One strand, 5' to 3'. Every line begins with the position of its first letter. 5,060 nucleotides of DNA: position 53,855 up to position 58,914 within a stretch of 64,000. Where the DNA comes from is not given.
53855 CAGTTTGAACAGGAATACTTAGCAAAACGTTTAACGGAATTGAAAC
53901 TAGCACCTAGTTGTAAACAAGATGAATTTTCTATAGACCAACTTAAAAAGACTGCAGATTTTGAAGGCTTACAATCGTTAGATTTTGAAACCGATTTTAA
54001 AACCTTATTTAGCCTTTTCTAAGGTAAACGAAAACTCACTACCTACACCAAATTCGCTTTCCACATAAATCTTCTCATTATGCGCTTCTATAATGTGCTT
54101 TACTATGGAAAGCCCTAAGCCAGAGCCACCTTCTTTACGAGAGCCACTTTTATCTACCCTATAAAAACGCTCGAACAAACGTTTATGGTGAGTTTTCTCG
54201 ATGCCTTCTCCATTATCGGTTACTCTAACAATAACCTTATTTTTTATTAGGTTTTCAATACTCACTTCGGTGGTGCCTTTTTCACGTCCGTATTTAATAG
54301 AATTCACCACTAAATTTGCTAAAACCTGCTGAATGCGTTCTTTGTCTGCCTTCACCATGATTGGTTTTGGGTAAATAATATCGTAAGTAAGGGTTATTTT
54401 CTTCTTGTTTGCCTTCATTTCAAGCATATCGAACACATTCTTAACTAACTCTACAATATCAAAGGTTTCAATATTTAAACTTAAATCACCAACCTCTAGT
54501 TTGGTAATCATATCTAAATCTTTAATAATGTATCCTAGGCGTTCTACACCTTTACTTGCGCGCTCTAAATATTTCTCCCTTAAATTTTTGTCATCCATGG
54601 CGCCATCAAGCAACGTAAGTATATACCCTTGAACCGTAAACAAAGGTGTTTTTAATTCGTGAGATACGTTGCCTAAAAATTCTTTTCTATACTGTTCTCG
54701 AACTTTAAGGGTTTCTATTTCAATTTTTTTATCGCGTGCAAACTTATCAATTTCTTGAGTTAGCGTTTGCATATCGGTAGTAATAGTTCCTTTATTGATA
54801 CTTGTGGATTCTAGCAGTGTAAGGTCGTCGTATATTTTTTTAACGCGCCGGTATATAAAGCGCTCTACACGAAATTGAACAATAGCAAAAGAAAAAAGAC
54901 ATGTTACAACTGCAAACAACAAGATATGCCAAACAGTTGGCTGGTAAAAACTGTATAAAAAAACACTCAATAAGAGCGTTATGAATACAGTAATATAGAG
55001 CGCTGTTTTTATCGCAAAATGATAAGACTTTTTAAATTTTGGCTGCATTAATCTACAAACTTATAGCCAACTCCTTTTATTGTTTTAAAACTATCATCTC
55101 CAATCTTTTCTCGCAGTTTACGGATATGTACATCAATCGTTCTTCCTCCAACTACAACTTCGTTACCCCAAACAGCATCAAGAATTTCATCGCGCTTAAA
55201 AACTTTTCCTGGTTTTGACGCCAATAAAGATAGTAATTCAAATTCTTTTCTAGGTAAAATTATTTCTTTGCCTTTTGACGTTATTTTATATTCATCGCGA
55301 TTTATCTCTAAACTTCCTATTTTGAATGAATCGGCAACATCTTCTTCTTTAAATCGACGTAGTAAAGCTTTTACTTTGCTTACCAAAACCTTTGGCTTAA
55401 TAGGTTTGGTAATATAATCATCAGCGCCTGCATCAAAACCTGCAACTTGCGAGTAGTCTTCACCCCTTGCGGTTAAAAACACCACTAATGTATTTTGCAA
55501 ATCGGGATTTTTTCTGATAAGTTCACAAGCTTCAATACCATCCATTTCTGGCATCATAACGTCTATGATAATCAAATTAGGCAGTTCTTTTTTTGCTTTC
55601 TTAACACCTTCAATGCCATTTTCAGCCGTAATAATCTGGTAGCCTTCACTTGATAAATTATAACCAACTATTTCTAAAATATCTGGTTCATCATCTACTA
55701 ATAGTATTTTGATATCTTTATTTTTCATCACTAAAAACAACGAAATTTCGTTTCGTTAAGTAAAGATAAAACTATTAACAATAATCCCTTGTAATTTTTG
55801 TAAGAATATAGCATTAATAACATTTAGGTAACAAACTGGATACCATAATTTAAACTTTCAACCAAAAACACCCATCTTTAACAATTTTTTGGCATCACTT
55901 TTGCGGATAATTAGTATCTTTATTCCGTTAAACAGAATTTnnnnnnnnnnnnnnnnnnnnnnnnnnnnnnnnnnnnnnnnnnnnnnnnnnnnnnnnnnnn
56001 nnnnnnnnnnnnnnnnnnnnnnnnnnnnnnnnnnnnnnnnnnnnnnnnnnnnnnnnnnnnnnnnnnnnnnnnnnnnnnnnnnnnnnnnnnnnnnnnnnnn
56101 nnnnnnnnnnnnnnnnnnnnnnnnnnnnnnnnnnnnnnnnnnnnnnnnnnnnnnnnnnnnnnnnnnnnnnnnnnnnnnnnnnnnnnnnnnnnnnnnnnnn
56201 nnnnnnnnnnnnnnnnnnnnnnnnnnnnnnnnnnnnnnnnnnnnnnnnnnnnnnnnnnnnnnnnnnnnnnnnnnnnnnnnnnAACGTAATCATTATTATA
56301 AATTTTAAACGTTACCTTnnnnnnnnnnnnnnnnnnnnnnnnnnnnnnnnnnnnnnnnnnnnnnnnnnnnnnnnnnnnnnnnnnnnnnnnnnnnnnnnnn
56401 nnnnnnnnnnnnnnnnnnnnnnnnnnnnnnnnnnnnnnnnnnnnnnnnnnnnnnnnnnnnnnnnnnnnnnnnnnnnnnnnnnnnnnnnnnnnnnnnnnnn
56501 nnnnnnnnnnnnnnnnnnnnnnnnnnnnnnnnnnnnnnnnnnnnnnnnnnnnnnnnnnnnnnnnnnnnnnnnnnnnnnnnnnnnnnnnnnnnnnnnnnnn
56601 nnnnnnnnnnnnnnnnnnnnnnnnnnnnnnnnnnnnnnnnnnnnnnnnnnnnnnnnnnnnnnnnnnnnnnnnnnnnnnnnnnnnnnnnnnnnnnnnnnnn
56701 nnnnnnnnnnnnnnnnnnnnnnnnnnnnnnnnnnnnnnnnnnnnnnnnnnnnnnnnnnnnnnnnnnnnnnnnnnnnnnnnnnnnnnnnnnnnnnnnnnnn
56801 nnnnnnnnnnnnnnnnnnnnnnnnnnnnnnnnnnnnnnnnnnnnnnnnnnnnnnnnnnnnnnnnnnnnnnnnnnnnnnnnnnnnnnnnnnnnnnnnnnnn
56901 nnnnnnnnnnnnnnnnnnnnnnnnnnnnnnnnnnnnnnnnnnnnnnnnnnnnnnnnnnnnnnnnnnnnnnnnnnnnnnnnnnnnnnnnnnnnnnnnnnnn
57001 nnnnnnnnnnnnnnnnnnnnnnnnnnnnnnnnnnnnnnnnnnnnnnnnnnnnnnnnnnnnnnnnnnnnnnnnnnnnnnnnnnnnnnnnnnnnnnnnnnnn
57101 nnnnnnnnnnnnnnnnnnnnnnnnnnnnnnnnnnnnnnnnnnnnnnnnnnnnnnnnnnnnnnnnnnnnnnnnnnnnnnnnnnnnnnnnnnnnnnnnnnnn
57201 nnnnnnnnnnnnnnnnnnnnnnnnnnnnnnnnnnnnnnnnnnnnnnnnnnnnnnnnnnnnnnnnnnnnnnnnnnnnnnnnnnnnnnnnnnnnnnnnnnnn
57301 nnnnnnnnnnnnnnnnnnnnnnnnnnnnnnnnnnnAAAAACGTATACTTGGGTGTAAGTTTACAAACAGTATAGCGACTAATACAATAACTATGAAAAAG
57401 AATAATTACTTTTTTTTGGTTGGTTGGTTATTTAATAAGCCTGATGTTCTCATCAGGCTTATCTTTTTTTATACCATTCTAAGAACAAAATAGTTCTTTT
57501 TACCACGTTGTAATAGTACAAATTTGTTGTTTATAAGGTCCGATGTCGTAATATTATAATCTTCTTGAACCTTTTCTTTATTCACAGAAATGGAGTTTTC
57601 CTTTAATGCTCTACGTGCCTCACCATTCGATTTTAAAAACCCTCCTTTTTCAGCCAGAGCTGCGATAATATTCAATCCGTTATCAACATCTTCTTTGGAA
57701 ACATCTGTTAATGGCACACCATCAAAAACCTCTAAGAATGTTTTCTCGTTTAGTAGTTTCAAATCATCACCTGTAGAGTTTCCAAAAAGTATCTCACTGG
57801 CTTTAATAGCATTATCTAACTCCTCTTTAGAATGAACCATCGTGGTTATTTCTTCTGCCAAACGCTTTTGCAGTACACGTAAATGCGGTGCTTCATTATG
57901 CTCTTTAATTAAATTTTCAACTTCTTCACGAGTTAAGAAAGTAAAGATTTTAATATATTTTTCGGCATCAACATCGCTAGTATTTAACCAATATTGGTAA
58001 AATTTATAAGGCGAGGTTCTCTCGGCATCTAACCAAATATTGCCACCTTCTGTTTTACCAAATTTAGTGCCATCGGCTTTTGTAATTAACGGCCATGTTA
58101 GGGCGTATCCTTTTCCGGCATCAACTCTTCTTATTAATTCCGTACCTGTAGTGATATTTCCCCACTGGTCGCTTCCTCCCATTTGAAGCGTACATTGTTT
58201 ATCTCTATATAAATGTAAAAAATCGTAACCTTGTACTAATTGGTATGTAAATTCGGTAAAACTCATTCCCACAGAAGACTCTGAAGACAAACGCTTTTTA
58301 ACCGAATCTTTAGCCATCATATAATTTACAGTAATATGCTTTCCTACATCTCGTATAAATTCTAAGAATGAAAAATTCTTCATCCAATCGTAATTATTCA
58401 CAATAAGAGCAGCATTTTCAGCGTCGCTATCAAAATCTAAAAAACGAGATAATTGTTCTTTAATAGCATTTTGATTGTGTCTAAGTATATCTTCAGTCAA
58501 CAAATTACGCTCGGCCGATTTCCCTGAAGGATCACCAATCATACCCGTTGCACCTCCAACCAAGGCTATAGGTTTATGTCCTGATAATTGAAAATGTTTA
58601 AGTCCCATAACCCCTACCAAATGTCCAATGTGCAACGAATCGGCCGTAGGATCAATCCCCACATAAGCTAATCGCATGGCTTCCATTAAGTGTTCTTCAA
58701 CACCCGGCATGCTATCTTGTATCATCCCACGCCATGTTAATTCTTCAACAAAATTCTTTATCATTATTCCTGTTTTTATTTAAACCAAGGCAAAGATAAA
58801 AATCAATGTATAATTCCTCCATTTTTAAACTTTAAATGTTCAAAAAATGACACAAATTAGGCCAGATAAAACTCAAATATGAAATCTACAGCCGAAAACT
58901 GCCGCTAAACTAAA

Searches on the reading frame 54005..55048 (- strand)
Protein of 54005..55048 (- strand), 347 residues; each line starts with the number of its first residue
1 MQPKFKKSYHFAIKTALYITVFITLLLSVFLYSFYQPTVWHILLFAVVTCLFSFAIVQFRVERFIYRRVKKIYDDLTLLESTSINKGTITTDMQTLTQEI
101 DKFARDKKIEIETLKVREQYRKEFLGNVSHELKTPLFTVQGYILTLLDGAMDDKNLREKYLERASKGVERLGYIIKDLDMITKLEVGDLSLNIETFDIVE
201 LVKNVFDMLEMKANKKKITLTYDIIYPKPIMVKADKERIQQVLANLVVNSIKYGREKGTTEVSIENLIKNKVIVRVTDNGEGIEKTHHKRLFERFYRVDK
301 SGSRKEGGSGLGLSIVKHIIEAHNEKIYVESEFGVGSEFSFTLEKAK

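Call 75: search_protein_families(library=pfam, proteins=[window:54005-55048:-], max_evalue=0.00001)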
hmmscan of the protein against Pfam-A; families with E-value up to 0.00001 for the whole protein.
window:54005-55048:- (347 aa): 2 families
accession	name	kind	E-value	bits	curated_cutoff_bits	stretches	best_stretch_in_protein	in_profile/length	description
PF02518.31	HATPase_c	-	1.4e-29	103.2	26.4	1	235-345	2-109/111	Histidine kinase-, DNA gyrase B-, and HSP90-like ATPase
PF00512.31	HisKA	-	5.1e-12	46.1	26.9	1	121-185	2-64/66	His Kinase A (phospho-acceptor) domain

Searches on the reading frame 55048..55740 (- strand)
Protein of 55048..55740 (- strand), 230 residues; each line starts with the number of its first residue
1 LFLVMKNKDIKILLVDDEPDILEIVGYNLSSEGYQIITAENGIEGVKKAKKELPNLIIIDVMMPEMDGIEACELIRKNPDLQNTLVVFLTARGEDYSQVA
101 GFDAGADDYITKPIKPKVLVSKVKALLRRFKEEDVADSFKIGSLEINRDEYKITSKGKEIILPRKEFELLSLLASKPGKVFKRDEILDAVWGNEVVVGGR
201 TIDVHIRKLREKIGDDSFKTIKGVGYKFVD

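Call 75: search_protein_families(library=pfam, proteins=[window:55048-55740:-], max_evalue=0.00001)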
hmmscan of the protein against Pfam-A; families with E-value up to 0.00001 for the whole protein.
window:55048-55740:- (230 aa): 2 families
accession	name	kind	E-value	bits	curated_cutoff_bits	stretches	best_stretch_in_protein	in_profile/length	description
PF00072.30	Response_reg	-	2.2e-28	99.1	30.2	1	12-123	1-110/111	Response regulator receiver domain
PF00486.34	Trans_reg_C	-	3.7e-23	81.8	26.2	1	157-228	1-77/77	Transcriptional regulatory protein, C terminal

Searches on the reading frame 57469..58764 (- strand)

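Call 75: search_protein_families(library=pfam, proteins=[window:57469-58764:-], max_evalue=0.00001)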
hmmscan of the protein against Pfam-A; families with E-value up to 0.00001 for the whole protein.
window:57469-58764:- (431 aa): 2 families
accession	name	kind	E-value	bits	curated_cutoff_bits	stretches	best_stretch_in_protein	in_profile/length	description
PF00579.31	tRNA-synt_1b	-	1.1e-84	284.6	21.1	1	33-327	8-291/292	tRNA synthetases class I (W and Y)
PF22421.1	SYY_C-terminal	-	9.6e-16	57.9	27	1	345-427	4-82/83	Tyrosine--tRNA ligase SYY-like C-terminal domain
